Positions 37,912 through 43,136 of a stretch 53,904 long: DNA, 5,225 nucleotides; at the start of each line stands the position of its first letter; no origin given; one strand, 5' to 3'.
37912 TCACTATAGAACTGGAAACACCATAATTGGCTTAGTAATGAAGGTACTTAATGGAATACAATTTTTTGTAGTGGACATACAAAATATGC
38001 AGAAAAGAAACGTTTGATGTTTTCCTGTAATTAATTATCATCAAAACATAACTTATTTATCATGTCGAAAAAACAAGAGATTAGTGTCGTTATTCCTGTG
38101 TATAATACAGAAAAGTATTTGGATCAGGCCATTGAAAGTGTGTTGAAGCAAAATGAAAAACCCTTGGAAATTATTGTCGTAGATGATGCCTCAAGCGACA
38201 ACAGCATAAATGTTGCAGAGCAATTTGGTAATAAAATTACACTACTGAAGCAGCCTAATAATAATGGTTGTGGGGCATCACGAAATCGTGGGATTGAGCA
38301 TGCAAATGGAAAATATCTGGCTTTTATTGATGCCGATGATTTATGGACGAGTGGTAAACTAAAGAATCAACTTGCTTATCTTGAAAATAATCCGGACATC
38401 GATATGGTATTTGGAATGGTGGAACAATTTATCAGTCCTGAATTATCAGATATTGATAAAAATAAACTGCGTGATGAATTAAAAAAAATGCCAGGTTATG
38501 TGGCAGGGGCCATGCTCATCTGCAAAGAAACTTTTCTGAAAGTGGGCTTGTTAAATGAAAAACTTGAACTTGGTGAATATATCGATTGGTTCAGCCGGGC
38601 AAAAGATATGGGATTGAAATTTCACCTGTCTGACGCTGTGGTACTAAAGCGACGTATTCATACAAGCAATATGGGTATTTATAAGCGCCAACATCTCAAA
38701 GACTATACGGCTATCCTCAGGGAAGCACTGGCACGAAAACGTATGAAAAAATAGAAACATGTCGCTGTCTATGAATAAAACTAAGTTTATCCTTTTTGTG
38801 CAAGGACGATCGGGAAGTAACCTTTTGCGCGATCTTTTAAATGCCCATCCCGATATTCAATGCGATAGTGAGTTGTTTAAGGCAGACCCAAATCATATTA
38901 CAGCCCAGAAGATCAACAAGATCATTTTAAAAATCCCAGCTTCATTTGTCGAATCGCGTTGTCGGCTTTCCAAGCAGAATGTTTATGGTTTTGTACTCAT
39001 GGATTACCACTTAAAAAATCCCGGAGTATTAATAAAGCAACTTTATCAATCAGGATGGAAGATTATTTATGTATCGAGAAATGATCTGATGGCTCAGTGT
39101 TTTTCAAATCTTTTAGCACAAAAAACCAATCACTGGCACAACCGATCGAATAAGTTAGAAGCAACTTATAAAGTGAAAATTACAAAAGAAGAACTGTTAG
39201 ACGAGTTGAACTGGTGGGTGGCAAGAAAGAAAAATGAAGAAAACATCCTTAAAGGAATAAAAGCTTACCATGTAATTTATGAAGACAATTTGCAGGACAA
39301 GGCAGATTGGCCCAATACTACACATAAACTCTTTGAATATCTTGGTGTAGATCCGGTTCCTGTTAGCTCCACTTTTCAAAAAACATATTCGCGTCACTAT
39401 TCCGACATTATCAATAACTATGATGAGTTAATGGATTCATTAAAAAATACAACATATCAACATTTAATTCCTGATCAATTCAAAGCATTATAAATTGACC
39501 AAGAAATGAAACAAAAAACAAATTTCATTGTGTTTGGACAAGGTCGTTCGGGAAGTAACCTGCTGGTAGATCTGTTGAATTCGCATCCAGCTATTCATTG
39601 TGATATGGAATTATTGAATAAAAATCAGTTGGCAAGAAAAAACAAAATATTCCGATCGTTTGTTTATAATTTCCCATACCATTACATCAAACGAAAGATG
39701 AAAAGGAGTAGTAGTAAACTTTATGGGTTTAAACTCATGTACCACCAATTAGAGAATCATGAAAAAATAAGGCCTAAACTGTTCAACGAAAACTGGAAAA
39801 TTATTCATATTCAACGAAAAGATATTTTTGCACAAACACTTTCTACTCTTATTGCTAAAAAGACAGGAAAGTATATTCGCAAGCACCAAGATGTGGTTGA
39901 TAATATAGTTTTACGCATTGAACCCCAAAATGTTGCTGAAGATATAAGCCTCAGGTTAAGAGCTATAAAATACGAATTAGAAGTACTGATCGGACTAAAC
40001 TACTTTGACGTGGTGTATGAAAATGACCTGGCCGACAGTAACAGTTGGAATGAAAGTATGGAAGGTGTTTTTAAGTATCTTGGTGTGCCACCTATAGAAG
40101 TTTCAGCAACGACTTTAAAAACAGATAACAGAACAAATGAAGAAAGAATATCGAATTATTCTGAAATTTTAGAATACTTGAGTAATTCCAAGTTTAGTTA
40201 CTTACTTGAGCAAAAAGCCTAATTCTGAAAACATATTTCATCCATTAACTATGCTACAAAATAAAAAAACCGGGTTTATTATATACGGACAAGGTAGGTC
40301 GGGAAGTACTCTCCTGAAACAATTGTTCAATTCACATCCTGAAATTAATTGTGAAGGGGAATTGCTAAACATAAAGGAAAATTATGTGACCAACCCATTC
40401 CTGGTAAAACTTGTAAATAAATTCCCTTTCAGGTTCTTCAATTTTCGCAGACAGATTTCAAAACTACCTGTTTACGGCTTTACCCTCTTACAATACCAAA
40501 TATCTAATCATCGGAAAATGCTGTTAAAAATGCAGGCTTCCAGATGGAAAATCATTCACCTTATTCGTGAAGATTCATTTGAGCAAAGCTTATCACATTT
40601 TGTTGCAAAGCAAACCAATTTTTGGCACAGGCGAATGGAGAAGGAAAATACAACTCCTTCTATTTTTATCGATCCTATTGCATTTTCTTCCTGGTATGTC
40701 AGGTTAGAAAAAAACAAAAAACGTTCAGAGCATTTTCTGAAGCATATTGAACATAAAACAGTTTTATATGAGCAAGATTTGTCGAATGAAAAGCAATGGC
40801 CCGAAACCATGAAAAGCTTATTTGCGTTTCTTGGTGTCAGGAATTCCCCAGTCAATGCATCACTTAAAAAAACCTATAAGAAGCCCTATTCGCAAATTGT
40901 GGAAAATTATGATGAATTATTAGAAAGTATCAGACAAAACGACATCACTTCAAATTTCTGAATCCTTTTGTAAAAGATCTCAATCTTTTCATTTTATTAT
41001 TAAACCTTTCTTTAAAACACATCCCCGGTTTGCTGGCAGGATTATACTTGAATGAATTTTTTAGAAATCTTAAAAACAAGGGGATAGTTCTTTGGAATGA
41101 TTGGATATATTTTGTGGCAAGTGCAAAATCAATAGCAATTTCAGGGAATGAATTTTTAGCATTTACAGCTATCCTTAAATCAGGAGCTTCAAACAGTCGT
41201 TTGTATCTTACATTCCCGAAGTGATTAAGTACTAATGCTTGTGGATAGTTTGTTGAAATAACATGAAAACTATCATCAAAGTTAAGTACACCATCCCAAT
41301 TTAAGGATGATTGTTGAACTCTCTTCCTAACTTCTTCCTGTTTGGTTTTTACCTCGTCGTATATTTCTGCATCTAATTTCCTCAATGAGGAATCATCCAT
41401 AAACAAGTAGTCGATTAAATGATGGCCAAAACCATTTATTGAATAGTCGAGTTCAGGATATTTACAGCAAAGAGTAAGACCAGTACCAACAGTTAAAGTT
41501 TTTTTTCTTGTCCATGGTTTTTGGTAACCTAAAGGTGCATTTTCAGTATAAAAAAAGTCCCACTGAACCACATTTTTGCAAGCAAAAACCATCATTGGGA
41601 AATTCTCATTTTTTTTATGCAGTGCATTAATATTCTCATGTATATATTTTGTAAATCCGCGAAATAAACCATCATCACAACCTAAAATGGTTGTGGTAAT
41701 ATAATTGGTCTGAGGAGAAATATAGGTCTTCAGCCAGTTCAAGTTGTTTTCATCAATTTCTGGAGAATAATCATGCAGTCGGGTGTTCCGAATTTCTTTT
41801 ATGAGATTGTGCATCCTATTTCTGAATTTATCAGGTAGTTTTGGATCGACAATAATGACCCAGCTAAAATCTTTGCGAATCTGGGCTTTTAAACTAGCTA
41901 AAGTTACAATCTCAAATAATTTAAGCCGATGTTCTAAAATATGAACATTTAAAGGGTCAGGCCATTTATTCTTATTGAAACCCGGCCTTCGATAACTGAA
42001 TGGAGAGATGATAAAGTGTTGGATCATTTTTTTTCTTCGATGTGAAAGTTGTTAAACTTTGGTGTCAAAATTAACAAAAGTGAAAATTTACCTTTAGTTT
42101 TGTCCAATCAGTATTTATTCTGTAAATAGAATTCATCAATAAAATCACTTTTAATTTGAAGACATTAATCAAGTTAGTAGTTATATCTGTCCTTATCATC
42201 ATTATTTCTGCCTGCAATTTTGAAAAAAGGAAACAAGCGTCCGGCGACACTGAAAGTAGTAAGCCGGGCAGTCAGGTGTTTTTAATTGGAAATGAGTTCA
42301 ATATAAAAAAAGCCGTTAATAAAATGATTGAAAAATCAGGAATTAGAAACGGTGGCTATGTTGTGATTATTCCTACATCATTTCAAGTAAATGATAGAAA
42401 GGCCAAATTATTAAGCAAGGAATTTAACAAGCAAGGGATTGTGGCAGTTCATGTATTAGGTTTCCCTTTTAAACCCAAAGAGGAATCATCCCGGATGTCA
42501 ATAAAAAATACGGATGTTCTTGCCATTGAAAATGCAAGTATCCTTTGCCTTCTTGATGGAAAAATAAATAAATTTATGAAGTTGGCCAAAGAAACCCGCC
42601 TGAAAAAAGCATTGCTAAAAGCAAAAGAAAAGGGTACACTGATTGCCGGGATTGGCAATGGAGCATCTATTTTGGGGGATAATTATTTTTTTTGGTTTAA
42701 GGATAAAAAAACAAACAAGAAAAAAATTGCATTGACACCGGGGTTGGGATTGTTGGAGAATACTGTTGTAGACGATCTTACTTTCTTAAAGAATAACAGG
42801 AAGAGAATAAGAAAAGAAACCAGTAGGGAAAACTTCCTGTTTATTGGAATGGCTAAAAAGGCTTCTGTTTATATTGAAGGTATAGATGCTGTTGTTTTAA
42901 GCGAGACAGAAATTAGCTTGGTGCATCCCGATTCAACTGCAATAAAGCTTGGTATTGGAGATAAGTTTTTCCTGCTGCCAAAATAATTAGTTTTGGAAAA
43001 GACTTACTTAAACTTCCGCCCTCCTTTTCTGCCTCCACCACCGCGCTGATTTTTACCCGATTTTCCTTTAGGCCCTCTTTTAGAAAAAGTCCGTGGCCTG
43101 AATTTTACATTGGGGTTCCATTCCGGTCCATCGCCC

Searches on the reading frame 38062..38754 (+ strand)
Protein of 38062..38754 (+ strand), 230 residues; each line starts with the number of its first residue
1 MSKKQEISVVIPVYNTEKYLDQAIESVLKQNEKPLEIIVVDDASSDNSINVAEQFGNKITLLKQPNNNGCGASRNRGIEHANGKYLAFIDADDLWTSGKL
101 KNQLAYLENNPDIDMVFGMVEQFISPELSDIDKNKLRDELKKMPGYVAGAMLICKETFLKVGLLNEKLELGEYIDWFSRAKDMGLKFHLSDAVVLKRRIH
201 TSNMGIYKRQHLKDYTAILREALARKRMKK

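Call 5: search_protein_families(library=pfam, proteins=[window:38062-38754:+], max_evalue=0.01)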
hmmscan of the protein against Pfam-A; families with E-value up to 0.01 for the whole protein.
window:38062-38754:+ (230 aa): 3 families
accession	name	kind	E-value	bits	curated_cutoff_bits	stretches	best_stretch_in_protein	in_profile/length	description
PF00535.33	Glycos_transf_2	-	1.5e-36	126.3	23.3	1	8-116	1-112/168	Glycosyl transferase family 2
PF10111.15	Glyco_tranf_2_2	-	3.7e-18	66.4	27.3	1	8-121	1-125/276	Glycosyltransferase like family 2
PF13641.12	Glyco_tranf_2_3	-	5.8e-17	62.9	27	1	7-121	3-124/230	Glycosyltransferase like family 2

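Call 6: search_protein_families(library=ncbifam, proteins=[window:38062-38754:+], max_evalue=0.01)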
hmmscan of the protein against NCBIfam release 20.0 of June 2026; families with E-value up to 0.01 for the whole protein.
window:38062-38754:+ (230 aa): 29 families (the best 25 are shown)
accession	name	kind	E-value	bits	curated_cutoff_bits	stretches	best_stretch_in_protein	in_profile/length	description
NF007482.0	PRK10073.1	equivalog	1.4e-28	99.9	423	1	1-116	2-118/334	glycosyltransferase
NF047683.1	TeichurnBiosyTuaG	equivalog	3.5e-26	92.4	400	1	2-110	3-114/252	teichuronic acid biosynthesis protein TuaG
NF053739.1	GlytfEpsEBac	equivalog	4.4e-23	81.6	450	1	7-117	3-117/265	glycosyltransferase EpsE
TIGR03965.1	mycofact_glyco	equivalog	6.7e-23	81.3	280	1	3-190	72-273/467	mycofactocin biosynthesis glycosyltransferase MftF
TIGR04283.1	glyco_like_mftF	equivalog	7.6e-18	64.9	182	1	7-212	1-200/221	TIGR04283 family arsenosugar biosynthesis glycosyltransferase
NF041875.1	EPS_EpsD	equivalog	1.2e-17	64.3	370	1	7-202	1-212/325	exopolysaccharide biosynthesis glycosyltransferase EpsD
NF050050.1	ProtGlycPglI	equivalog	1.6e-16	60.6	500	1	6-104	3-105/306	GalNAc(5)-diNAcBac-PP-undecaprenol beta-1,3-glucosyltransferase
TIGR03111.1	glyc2_xrt_Gpos1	hypoth_equivalog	2.6e-16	59.5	363.95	1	5-120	49-169/439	TIGR03111 family XrtG-associated glycosyltransferase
TIGR03937.1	PgaC_IcaA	equivalog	3.5e-16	59.2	422.3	1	3-118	43-161/407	poly-beta-1,6-N-acetyl-D-glucosamine synthase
NF041394.1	GtaseAglG_Halo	equivalog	3.2e-15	56.2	440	1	6-105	2-105/304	glucosyl-dolichyl phosphate glucuronosyltransferase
NF007453.0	PRK10018.1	equivalog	9.8e-15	54.9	382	1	3-107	4-111/280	colanic acid biosynthesis glycosyltransferase WcaA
TIGR04017.1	WcaA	equivalog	7.9e-14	51.9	495.75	1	4-106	4-109/279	colanic acid biosynthesis glycosyltransferase WcaA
NF038302.1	EPS_HpsE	equivalog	3.4e-13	49.3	300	1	6-116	2-120/307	hormogonium polysaccharide biosynthesis glycosyltransferase HpsE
TIGR04440.1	glyco_TIGR04440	domain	7.3e-13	48.7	70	1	7-126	2-125/215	TIGR00180 family glycosyltransferase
NF038299.1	EPS_HpsN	equivalog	9.1e-13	47.9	425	1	6-136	2-133/317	hormogonium polysaccharide biosynthesis glycosyltransferase HpsN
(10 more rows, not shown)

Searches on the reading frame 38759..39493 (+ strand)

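Call 5: search_protein_families(library=pfam, proteins=[window:38759-39493:+], max_evalue=0.01)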
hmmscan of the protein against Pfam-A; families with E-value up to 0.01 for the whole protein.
window:38759-39493:+ (244 aa): 2 families
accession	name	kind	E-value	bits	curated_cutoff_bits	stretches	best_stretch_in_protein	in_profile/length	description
PF13469.12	Sulfotransfer_3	-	7e-09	36.7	27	1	16-45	8-37/216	Sulfotransferase family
PF09037.16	Sulphotransf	-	0.00074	19.5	22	0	88-133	102-146/244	Stf0 sulphotransferase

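Call 6: search_protein_families(library=ncbifam, proteins=[window:38759-39493:+], max_evalue=0.01)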
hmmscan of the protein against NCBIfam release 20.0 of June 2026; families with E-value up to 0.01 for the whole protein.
window:38759-39493:+ (244 aa): 0 families

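Call 12: search_protein_families(library=pfam, proteins=[window:38759-39493:+], max_evalue=10)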
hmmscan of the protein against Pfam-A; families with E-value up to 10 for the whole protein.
window:38759-39493:+ (244 aa): 4 families
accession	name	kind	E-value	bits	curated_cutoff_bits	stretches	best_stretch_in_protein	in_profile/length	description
PF13469.12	Sulfotransfer_3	-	7e-09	36.7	27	2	16-45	8-37/216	Sulfotransferase family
PF09037.16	Sulphotransf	-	0.00074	19.5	22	1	88-133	102-146/244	Stf0 sulphotransferase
PF10792.14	DUF2605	-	0.018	15.5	25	1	107-160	3-55/96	Protein of unknown function (DUF2605)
PF18351.6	Ago_N_1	-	0.058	14.3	25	1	134-172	33-71/95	Fungal Argonaute N-terminal domain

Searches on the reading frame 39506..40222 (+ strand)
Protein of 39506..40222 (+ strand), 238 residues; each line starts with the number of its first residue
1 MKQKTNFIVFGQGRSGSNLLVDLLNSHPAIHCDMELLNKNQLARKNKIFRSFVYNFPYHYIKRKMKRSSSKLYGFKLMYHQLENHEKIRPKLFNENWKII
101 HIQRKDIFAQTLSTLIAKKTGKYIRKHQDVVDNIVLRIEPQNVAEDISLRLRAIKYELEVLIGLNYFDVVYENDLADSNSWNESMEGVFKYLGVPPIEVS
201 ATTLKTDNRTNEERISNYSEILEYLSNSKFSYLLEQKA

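Call 5: search_protein_families(library=pfam, proteins=[window:39506-40222:+], max_evalue=0.01)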
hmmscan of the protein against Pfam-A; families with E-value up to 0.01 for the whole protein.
window:39506-40222:+ (238 aa): 2 families
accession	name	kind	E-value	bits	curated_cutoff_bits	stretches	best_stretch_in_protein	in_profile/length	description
PF13469.12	Sulfotransfer_3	-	2.5e-06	28.3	27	1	8-47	3-44/216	Sulfotransferase family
PF09037.16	Sulphotransf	-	0.00066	19.7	22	0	7-129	2-144/244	Stf0 sulphotransferase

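Call 6: search_protein_families(library=ncbifam, proteins=[window:39506-40222:+], max_evalue=0.01)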
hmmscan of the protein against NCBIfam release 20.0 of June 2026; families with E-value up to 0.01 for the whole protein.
window:39506-40222:+ (238 aa): 0 families

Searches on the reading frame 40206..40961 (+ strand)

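Call 5: search_protein_families(library=pfam, proteins=[window:40206-40961:+], max_evalue=0.01)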
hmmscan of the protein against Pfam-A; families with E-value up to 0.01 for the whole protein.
window:40206-40961:+ (251 aa): 2 families
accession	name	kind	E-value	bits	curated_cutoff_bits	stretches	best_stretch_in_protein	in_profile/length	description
PF13469.12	Sulfotransfer_3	-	3.2e-09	37.8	27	1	25-60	3-38/216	Sulfotransferase family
PF09037.16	Sulphotransf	-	1.9e-05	24.7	22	1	112-145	111-144/244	Stf0 sulphotransferase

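Call 6: search_protein_families(library=ncbifam, proteins=[window:40206-40961:+], max_evalue=0.01)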
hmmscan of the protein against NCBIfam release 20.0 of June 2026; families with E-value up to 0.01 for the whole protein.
window:40206-40961:+ (251 aa): 1 family
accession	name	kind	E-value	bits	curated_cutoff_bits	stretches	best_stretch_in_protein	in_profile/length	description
NF047724.1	TrhSuTaseStf0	equivalog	0.005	16.2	400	0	115-193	131-210/261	trehalose 2-sulfotransferase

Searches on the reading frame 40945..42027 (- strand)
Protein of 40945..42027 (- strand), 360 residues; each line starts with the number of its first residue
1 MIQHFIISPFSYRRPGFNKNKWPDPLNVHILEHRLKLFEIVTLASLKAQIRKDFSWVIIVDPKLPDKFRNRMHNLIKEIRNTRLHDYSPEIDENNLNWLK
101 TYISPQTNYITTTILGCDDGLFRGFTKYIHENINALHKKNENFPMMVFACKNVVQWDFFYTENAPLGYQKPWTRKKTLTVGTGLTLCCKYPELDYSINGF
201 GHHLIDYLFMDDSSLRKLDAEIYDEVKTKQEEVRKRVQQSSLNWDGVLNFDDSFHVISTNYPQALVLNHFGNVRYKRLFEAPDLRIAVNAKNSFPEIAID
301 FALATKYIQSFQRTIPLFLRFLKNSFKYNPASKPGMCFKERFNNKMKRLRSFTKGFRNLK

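Call 65: search_protein_families(library=pfam, proteins=[window:40945-42027:-], max_evalue=0.0001)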
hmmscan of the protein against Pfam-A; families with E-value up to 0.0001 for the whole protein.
window:40945-42027:- (360 aa): 1 family
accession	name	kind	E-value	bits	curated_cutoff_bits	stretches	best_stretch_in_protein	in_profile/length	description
PF11316.14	Rhamno_transf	-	7.3e-16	58.8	23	1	31-140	36-149/235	Putative rhamnosyl transferase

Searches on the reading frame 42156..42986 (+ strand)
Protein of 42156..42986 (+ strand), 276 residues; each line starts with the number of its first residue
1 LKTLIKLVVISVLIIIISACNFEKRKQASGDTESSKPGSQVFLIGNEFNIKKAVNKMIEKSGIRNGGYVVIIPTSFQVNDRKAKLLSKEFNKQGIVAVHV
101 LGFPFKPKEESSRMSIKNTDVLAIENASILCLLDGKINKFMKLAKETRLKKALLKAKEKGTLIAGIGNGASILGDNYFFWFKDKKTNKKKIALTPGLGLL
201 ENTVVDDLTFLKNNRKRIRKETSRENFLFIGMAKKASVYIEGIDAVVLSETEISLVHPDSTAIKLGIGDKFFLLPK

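Call 65: search_protein_families(library=pfam, proteins=[window:42156-42986:+], max_evalue=0.0001)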
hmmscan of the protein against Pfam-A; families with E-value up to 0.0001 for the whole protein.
window:42156-42986:+ (276 aa): 1 family
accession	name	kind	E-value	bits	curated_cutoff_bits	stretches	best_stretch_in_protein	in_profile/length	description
PF03575.23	Peptidase_S51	-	3.6e-08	33.8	23.9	1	50-242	14-200/206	Peptidase family S51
